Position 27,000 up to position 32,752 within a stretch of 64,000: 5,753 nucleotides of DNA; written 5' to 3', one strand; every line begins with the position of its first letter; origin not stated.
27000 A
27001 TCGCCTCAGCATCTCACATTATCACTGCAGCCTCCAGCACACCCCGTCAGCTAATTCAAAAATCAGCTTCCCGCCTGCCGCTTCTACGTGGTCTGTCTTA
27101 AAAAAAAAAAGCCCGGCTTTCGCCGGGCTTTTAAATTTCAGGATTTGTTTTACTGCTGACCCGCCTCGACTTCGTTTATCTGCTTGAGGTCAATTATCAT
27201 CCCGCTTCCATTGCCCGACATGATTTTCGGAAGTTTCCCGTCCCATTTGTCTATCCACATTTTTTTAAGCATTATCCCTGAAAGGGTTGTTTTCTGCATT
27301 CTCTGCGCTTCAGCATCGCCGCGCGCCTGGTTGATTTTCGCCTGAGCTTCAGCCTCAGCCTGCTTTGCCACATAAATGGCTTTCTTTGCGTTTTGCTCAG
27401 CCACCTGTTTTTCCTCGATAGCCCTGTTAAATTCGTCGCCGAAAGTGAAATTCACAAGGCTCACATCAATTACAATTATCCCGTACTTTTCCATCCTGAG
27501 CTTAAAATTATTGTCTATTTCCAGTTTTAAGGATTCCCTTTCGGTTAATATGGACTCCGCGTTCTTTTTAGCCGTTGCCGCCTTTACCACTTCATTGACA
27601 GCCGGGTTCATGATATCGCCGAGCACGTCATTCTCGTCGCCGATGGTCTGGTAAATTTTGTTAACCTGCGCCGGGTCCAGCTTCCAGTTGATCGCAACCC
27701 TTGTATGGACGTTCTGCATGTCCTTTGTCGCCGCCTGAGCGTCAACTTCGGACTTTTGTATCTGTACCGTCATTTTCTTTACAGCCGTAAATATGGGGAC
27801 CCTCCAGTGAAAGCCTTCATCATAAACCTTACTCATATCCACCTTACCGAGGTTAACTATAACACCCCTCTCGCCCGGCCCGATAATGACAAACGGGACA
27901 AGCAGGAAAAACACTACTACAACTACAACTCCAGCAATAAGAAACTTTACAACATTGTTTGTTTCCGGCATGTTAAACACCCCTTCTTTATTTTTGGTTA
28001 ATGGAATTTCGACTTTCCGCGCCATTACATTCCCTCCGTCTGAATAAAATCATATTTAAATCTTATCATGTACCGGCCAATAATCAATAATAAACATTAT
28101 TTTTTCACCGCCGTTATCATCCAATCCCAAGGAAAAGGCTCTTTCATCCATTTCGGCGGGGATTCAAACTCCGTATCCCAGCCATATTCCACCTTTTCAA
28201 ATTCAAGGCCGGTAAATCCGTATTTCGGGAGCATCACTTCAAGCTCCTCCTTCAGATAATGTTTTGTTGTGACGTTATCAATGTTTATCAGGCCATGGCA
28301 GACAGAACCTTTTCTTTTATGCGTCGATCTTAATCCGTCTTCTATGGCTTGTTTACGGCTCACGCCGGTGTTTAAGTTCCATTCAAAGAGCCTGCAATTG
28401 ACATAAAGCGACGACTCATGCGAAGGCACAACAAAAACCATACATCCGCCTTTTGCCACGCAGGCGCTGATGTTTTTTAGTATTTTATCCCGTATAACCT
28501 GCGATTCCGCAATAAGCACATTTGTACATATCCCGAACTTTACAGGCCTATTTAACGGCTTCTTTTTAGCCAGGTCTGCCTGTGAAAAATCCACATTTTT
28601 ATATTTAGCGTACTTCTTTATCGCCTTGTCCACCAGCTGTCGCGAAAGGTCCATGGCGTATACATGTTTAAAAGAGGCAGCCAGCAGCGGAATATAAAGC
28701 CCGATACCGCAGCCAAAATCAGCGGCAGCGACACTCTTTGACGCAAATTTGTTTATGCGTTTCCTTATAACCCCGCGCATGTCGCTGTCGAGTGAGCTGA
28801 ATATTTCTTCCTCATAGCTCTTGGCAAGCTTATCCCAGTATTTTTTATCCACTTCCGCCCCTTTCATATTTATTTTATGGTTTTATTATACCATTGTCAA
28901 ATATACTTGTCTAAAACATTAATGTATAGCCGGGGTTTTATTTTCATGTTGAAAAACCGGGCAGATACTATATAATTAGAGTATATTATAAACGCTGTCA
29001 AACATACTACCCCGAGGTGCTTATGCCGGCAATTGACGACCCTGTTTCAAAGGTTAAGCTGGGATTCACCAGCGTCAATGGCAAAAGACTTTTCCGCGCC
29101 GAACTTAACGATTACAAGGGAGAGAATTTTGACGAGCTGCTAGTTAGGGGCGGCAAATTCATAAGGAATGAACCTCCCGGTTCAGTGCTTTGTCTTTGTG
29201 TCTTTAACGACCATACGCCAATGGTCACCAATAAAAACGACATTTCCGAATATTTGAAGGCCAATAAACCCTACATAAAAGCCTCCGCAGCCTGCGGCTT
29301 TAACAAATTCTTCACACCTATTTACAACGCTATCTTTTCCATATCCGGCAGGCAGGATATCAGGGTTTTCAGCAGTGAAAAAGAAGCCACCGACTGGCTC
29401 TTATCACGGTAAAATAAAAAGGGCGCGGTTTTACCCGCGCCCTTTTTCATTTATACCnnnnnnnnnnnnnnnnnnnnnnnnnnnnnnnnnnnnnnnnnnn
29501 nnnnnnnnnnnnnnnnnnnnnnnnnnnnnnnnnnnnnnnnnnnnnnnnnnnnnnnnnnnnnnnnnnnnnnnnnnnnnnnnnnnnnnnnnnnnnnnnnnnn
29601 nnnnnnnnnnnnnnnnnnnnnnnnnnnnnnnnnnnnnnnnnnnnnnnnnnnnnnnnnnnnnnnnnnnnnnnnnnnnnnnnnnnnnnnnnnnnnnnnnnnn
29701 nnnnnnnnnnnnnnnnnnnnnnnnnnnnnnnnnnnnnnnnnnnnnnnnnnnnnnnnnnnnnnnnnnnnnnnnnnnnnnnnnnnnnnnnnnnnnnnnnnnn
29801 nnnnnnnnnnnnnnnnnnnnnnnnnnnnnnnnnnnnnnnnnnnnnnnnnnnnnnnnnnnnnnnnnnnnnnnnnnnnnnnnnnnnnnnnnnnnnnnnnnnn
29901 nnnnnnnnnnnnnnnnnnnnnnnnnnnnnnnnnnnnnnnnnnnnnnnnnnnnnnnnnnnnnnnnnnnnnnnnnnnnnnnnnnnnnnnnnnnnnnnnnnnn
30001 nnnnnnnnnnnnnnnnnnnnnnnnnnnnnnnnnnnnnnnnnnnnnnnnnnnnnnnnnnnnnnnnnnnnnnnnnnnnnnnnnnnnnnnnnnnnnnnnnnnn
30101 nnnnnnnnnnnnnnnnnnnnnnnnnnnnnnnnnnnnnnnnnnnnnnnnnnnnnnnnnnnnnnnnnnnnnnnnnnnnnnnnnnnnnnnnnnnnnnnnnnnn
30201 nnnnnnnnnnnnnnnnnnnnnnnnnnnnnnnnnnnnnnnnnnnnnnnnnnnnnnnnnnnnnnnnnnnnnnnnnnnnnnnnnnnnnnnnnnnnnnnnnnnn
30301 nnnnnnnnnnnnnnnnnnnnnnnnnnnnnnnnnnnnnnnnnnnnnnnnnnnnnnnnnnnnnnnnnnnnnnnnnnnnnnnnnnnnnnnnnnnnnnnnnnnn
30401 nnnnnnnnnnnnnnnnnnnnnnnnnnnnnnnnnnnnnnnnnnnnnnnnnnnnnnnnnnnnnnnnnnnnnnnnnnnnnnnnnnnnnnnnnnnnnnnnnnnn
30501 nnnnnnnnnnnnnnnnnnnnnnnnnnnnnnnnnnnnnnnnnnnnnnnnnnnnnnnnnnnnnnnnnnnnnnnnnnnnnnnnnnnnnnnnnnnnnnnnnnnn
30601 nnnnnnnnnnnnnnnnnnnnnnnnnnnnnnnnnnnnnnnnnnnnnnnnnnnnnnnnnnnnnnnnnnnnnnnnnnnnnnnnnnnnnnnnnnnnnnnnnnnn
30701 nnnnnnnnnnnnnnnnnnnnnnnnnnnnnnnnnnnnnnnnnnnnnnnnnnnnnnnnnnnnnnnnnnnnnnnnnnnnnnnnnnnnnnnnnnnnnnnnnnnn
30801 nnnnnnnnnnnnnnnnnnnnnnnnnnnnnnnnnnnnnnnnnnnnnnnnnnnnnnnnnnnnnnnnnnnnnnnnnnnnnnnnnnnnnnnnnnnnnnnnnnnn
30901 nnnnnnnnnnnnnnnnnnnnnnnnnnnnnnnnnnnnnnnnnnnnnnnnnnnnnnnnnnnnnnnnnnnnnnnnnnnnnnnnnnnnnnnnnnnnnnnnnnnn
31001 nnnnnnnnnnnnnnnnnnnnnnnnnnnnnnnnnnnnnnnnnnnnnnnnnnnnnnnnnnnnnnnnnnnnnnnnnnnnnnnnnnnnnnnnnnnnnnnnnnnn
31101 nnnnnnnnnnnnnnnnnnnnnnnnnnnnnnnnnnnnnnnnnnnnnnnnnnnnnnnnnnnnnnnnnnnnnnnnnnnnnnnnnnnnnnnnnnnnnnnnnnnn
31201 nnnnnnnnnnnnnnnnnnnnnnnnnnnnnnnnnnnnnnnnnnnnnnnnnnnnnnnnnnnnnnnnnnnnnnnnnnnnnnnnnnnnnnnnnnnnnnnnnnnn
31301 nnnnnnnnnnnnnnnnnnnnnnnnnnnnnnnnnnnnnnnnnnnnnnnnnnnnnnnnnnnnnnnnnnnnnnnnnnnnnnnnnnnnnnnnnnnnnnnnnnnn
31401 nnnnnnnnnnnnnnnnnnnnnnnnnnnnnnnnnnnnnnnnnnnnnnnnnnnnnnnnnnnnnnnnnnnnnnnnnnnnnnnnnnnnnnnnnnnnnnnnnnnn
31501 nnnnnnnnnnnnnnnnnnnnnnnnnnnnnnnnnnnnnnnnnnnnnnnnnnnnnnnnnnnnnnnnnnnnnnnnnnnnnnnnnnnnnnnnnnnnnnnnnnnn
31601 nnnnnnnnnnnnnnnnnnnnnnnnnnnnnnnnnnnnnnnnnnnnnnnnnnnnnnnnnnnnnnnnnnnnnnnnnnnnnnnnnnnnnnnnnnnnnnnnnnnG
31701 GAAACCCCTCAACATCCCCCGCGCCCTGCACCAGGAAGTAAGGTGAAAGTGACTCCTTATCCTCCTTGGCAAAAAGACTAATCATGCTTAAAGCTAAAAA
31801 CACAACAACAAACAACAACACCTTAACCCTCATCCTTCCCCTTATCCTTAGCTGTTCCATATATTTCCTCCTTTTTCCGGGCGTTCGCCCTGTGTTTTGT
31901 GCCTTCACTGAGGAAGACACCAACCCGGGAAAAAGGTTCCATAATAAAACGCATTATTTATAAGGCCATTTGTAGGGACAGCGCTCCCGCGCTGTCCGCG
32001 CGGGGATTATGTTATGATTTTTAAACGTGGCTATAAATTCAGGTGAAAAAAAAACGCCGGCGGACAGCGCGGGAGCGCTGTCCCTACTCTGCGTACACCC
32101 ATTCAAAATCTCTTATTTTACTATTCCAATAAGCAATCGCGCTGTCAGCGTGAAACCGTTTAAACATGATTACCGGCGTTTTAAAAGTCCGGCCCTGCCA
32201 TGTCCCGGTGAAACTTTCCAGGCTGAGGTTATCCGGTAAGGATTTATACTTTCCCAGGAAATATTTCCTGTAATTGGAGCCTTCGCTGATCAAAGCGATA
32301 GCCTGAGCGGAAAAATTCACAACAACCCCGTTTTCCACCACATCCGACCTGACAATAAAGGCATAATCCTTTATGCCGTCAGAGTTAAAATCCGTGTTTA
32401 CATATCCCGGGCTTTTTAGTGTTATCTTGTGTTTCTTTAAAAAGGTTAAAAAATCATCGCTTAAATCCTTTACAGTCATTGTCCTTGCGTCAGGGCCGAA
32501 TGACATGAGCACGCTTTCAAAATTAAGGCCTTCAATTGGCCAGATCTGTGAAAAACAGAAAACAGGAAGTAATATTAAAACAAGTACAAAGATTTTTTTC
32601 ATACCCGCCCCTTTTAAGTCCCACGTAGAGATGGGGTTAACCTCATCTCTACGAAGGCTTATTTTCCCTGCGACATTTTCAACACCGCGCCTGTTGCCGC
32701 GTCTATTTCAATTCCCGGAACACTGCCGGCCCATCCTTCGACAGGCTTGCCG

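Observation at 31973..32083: Two copies of the same GC hairpin in inverted orientation, 60 bp apart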

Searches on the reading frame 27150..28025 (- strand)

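Call 76: search_protein_families(library=pfam, proteins=[window:27150-28025:-], max_evalue=0.01)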
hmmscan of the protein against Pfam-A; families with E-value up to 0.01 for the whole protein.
window:27150-28025:- (291 aa): 1 family
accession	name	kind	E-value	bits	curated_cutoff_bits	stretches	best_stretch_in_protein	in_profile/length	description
PF01145.31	Band_7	-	2e-35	122.8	23.6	1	47-227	2-174/176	SPFH domain / Band 7 family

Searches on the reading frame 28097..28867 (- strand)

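Call 76: search_protein_families(library=pfam, proteins=[window:28097-28867:-], max_evalue=0.01)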
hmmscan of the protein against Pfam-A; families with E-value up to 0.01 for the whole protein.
window:28097-28867:- (256 aa): 6 families
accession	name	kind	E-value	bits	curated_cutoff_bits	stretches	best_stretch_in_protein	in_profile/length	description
PF13649.12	Methyltransf_25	-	1.9e-10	41.8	27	1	50-141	3-97/97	Methyltransferase domain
PF13489.12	Methyltransf_23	-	3.5e-09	37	27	1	29-162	4-124/164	Methyltransferase domain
PF08241.18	Methyltransf_11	-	5.7e-09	36.9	21.2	1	50-145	2-95/95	Methyltransferase domain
PF08242.18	Methyltransf_12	-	6e-08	33.8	30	1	50-142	2-97/98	Methyltransferase domain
PF13847.12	Methyltransf_31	-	1.8e-06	28.2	27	1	45-154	4-118/145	Methyltransferase domain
PF01739.24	CheR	-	0.0017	18.3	27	1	83-144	112-172/195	CheR methyltransferase, SAM binding domain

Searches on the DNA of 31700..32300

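Call 32: search_rna_families(source=window, start=31700, end=32300, threshold=evalue, max_evalue=10)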
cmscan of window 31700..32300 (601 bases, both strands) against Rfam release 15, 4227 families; matches with E-value up to 10: 6.
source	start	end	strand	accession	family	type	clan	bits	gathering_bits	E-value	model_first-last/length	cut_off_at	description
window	31980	32079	+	RF04245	MIR169_7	Gene; miRNA;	CL00098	30.2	44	0.0016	1-85/85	no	MIR169_7 microRNA precursor family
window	32123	32185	-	RF04313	aspC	Cis-reg;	-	17.8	100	6.1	1-124/124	no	aspC ncRNA motif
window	31985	32074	+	RF03585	mir-3938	Gene; miRNA;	-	16.3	94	2.5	1-88/88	no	mir-3938 microRNA precursor family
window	31936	31950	-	RF01379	CRISPR-DR66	Gene; CRISPR;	CL00014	15.8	45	8.3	1-37/37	no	CRISPR RNA direct repeat element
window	31986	32073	+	RF00805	mir-351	Gene; miRNA;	-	14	70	7.5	1-75/75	no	mir-351 microRNA precursor family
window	31929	32043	+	RF02115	FAM13A-AS1_2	Gene; lncRNA;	-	11.8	38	7.2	1-110/110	no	FAM13A antisense RNA 1 conserved region 2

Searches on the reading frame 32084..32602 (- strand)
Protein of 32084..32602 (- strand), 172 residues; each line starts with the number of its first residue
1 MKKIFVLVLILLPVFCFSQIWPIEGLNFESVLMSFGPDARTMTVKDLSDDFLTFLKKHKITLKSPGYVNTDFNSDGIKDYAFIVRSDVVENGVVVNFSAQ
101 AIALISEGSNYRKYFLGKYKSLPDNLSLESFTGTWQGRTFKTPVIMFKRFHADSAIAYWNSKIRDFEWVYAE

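Call 16: find_encoding_contigs(protein=window:32084-32602:-, flank=10000, max_places=10)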
Protein window:32084-32602:- (172 aa): 1 contig read that carries it; 1 place shown.
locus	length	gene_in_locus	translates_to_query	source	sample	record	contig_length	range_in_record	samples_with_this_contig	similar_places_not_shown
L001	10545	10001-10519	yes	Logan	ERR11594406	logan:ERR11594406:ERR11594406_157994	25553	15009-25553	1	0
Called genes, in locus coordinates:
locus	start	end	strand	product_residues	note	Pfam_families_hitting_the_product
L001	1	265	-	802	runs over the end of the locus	PF01588:tRNA_bind, PF03483:B3_4, PF03484:B5, PF17759:tRNA_synthFbeta, PF03147:FDX-ACB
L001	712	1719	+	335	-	PF03462:PCRF, PF00472:RF-1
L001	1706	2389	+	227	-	-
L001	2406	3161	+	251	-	-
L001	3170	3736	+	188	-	-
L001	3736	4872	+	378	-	PF01408:GFO_IDH_MocA, PF22685:Gal80p_C-like (weak), PF22725:GFO_IDH_MocA_C3, PF02894:GFO_IDH_MocA_C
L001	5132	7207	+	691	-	PF17517:IgGFc_binding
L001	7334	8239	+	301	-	PF00487:FA_desaturase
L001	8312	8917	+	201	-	PF04542:Sigma70_r2, PF08281:Sigma70_r4_2, PF04545:Sigma70_r4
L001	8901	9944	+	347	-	PF13490:zf-HC2 (weak), PF15631:Imm-NTF2-2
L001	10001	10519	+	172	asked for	-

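Call 33: find_homologous_proteins(query=window:32084-32602:-, max_evalue=0.001)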
Query window:32084-32602:- (172 aa): 1 proteins with E <= 0.001 among 64 candidates.
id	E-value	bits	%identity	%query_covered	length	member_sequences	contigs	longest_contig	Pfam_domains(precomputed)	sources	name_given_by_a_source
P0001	7.9e-111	385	100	100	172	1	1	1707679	-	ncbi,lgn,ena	-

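Call 46: search_protein_families(library=pfam, proteins=[window:32084-32602:-], max_evalue=0.01)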
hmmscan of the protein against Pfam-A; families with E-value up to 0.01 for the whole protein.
window:32084-32602:- (172 aa): 0 families
